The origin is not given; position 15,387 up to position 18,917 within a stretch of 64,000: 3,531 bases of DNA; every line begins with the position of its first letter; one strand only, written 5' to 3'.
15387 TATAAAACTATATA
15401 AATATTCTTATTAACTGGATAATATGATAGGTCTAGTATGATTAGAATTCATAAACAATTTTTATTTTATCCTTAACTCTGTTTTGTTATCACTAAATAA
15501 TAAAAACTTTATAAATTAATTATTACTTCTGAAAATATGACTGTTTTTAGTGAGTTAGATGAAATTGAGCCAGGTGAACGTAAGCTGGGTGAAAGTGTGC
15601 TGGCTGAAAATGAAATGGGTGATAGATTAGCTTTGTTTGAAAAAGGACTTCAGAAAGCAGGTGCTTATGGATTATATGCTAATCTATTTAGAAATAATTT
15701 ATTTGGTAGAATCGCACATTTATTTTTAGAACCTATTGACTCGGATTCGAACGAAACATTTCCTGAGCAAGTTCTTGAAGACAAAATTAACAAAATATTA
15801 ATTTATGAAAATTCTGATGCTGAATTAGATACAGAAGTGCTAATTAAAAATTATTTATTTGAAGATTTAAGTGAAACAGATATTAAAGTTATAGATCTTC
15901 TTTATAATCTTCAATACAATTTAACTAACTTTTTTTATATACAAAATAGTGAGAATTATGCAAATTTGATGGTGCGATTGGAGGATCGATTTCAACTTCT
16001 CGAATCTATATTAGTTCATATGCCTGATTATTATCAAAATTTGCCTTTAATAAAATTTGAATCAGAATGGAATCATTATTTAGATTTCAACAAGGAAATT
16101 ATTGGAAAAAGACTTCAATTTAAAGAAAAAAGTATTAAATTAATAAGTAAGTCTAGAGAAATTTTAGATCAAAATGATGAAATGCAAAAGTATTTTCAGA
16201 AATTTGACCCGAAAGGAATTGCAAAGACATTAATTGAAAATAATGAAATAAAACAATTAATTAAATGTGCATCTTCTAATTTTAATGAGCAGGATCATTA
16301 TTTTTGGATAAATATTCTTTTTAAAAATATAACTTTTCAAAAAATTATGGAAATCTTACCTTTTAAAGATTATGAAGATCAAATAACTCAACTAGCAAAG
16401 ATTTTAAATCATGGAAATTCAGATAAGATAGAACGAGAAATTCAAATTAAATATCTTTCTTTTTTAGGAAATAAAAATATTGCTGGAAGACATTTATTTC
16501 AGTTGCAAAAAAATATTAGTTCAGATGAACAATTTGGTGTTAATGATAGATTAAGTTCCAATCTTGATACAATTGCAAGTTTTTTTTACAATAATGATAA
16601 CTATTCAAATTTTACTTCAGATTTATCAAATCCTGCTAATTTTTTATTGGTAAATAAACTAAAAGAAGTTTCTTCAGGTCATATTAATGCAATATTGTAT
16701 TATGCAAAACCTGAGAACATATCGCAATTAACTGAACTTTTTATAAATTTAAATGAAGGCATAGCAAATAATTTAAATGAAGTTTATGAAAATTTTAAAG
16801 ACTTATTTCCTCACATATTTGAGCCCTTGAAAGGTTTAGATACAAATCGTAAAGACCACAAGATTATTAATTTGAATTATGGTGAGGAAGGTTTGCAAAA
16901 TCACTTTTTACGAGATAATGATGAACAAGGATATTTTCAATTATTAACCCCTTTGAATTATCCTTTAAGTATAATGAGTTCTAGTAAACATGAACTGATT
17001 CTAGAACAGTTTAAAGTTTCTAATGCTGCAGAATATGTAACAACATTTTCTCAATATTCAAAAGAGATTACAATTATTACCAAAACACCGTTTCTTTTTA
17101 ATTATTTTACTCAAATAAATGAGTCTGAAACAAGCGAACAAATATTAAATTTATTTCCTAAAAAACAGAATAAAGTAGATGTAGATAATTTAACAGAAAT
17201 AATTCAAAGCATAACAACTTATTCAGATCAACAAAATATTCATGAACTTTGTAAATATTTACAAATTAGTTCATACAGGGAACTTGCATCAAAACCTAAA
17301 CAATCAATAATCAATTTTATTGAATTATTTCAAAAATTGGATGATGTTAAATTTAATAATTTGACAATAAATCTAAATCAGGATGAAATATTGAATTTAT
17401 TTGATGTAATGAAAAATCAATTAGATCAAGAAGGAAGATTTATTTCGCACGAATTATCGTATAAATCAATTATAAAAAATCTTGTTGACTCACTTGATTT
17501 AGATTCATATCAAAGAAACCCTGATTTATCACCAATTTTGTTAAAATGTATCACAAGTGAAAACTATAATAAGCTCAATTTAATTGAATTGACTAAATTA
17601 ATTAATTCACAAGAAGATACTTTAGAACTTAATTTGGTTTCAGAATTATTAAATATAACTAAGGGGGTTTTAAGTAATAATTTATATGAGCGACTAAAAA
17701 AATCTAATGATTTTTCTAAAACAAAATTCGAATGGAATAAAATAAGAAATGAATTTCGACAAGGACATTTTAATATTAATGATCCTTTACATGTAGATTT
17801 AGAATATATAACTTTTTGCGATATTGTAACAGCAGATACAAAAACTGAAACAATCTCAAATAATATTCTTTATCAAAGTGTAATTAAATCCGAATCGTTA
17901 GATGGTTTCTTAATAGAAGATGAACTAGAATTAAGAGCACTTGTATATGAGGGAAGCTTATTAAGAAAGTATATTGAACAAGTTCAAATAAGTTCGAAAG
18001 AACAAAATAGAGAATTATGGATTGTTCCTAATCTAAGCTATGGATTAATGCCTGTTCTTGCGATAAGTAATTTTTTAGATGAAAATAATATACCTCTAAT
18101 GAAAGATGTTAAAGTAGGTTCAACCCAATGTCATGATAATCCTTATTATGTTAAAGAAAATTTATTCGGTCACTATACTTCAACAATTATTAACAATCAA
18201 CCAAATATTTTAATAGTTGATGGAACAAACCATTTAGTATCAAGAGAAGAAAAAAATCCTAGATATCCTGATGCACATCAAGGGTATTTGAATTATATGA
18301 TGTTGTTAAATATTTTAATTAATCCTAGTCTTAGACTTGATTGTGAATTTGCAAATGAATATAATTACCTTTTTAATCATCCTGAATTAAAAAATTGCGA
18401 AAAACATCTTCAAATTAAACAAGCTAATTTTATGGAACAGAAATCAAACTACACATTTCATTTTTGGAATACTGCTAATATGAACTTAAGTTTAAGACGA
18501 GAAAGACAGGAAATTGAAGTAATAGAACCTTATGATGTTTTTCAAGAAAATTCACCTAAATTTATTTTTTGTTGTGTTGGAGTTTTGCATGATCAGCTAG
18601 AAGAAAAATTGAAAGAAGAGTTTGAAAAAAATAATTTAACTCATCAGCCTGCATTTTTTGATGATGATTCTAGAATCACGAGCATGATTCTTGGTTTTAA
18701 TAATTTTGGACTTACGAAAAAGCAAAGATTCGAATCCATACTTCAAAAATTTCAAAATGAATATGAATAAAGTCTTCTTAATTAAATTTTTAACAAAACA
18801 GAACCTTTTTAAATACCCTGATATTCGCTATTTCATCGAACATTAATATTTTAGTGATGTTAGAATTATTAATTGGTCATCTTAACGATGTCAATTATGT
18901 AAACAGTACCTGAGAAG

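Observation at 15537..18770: Domain-less cytoplasmic giant protein of 1077 aa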

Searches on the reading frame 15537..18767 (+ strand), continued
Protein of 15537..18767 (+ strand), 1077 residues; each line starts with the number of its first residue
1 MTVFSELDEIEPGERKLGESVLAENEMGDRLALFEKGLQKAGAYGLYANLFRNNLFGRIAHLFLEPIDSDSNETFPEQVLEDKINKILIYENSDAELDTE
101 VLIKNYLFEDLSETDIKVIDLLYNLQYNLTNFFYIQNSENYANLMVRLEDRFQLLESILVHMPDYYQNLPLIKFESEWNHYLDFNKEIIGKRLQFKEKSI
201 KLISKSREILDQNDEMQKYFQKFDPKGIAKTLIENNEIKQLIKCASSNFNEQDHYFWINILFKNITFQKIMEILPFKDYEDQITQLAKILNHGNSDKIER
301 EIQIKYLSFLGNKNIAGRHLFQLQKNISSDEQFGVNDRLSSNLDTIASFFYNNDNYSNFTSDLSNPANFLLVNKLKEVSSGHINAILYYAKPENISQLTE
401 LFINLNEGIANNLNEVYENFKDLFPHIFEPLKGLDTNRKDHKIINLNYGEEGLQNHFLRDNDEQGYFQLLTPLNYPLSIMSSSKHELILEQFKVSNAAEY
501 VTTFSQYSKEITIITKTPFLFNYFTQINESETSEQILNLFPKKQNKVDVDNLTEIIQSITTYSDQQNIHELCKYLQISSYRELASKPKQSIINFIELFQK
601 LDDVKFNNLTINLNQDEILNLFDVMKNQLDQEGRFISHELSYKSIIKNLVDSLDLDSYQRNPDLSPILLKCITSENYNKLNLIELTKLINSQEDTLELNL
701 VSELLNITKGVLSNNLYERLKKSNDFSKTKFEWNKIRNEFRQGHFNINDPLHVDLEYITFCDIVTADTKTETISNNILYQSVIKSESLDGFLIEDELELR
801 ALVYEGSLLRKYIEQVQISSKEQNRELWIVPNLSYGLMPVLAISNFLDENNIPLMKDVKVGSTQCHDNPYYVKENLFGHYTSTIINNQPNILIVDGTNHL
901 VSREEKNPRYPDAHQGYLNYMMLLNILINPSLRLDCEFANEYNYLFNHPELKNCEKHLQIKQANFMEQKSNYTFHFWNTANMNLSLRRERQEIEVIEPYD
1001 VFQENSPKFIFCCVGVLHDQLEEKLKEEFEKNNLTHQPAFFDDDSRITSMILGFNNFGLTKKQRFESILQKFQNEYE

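Call 71: search_protein_families(library=pfam, proteins=[P0006, P0008, P0014, P0018, P0020, P0022, P0042, P0044, P0051, P0053], max_evalue=0.01)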
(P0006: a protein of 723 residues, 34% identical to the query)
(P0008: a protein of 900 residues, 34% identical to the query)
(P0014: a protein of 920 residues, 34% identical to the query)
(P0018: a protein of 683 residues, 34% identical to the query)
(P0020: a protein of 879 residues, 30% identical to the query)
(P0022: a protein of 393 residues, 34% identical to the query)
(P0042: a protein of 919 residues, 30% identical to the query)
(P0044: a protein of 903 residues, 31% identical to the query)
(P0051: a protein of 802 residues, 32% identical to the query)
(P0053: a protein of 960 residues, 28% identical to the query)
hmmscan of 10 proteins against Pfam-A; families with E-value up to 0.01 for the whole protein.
P0006 (723 aa): 0 families

P0008 (900 aa): 0 families

P0014 (920 aa): 0 families

P0018 (683 aa): 0 families

P0020 (879 aa): 0 families

P0022 (393 aa): 0 families

P0042 (919 aa): 0 families

P0044 (903 aa): 0 families

P0051 (802 aa): 0 families

P0053 (960 aa): 0 families

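Call 72: list_cluster_members(proteins=[P0001, P0002, P0046, P0028, P0020, P0008, P0003, P0085, P0038, P0091])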
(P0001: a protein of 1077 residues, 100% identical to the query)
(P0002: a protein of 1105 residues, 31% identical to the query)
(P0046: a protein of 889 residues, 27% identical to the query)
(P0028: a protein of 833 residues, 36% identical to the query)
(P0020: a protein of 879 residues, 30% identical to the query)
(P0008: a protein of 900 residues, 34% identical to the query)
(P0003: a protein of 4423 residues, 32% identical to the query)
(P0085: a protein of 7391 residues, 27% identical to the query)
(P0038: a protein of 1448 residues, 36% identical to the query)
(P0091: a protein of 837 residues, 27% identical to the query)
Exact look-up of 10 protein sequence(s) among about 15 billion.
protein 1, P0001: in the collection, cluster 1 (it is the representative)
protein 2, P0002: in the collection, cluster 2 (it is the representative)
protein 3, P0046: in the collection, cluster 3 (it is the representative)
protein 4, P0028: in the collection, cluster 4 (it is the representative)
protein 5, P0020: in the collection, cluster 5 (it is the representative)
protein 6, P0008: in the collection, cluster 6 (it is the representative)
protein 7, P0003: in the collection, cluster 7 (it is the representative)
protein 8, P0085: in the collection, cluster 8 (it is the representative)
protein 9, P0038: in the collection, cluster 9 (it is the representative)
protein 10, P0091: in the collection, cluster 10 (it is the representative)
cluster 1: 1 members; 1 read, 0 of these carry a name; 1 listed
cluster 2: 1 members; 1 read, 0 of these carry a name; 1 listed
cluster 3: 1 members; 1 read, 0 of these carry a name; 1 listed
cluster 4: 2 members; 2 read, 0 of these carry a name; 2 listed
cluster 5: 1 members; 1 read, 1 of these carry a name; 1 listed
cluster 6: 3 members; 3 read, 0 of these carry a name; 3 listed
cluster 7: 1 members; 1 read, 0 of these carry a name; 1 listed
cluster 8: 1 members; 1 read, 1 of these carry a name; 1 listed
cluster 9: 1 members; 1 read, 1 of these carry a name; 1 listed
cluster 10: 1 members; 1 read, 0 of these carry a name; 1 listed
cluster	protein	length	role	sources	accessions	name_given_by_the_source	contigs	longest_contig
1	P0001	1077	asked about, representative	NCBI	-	-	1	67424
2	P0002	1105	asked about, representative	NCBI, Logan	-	-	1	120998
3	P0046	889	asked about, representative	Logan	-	-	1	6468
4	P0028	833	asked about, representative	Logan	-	-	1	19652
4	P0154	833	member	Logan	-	-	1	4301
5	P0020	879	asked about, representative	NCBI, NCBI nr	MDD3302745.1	MAG: hypothetical protein PHN31_04250 [Candidatus Gracilibacteria bacterium] | hypothetical protein [Candidatus Gracilibacteria bacterium]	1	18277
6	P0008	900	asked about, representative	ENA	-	-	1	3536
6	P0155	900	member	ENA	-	-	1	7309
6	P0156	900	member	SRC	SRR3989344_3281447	-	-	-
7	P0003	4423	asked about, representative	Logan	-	-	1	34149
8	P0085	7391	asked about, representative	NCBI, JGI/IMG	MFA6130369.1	MAG: hypothetical protein WC731_05245 [Candidatus Omnitrophota bacterium] | hypothetical protein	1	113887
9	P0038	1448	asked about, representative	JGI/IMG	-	beta-phosphoglucomutase-like phosphatase (HAD superfamily)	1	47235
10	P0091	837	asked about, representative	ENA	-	-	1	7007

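Call 80: search_protein_families(library=pfam, proteins=[P0091, P0062, P0070, P0075, P0080, P0048, P0041, P0017, P0021, P0058], max_evalue=0.01)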
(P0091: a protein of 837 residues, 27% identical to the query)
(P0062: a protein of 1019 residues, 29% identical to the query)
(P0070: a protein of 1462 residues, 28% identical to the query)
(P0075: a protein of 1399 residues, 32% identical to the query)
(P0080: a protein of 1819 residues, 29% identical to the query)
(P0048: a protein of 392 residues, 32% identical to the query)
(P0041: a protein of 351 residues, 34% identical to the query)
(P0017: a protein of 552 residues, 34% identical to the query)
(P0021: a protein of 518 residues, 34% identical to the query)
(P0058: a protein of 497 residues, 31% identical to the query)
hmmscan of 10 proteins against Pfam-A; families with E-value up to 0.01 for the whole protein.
P0091 (837 aa): 1 family
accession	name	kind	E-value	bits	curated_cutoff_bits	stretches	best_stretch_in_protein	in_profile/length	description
PF17184.9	Rit1_C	-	0.00071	19.5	27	0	606-708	57-155/271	Rit1 N-terminal domain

P0062 (1019 aa): 1 family
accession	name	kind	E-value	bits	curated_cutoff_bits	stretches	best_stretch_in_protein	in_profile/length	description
PF06825.17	HSBP1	-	0.0011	19.2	28.6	0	117-136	19-38/51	Heat shock factor binding protein 1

P0070 (1462 aa): 1 family
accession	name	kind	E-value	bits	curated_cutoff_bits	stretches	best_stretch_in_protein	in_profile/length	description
PF01816.23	LRV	-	0.00021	21.9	21.6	0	542-559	5-22/26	Leucine rich repeat variant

P0075 (1399 aa): 1 family
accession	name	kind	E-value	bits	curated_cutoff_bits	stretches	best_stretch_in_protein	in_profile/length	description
PF08282.18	Hydrolase_3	-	0.0018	18.5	20.9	0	541-578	1-38/255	haloacid dehalogenase-like hydrolase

P0080 (1819 aa): 1 family
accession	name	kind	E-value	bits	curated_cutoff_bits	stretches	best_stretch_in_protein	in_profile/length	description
PF08282.18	Hydrolase_3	-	3.3e-06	27.5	20.9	2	1466-1504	1-39/255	haloacid dehalogenase-like hydrolase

P0048 (392 aa): 0 families

P0041 (351 aa): 0 families

P0017 (552 aa): 0 families

P0021 (518 aa): 0 families

P0058 (497 aa): 0 families

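Call 84: find_encoding_contigs(protein=P0021, flank=8000, max_places=3)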
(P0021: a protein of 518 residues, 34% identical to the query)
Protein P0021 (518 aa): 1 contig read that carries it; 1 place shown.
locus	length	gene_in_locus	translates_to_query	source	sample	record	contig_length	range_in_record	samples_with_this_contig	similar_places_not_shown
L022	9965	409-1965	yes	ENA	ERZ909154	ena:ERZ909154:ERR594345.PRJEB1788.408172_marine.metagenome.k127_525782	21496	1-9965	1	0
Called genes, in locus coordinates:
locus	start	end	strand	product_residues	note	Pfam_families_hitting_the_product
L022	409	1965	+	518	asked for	-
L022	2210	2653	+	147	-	-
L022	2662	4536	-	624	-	PF02934:GatB_N, PF02938:GAD, PF02637:GatB_Yqey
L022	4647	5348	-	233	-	PF20582:UPF0758_N, PF04002:RadC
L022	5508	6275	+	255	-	-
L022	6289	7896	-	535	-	PF00118:Cpn60_TCP1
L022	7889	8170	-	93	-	PF00166:Cpn10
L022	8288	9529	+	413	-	PF05496:RuvB_N, PF00158:Sigma54_activat (faint), PF14532:Sigma54_activ_2 (faint), PF00004:AAA, PF07728:AAA_5 (weak), PF13173:AAA_14 (weak), PF16193:AAA_assoc_2, PF12002:MgsA_C, +1 more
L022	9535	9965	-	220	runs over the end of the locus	PF01411:tRNA-synt_2c (weak), PF07973:tRNA_SAD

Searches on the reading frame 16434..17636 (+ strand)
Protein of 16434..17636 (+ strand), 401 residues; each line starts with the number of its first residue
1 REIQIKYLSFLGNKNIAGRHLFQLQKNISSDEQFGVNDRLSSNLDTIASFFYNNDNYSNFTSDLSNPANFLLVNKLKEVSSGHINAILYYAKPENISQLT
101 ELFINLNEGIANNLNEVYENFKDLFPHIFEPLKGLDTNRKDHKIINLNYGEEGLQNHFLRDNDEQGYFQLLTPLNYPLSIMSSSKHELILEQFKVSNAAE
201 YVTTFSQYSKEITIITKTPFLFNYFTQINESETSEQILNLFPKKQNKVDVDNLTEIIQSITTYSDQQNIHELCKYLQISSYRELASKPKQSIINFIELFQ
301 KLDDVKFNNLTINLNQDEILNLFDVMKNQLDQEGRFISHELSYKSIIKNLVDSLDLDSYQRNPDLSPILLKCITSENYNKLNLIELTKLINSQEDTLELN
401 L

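Call 79: search_solved_structures(query=A4, max_evalue=10)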
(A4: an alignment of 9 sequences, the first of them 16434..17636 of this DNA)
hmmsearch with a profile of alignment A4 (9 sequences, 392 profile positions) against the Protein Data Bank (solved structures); distinct sequences matched with E-value up to 10: 1.
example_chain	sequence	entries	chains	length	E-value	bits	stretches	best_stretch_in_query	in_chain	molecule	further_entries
1of5_B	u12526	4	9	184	0.13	14.6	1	254-305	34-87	MRNA TRANSPORT REGULATOR MTR2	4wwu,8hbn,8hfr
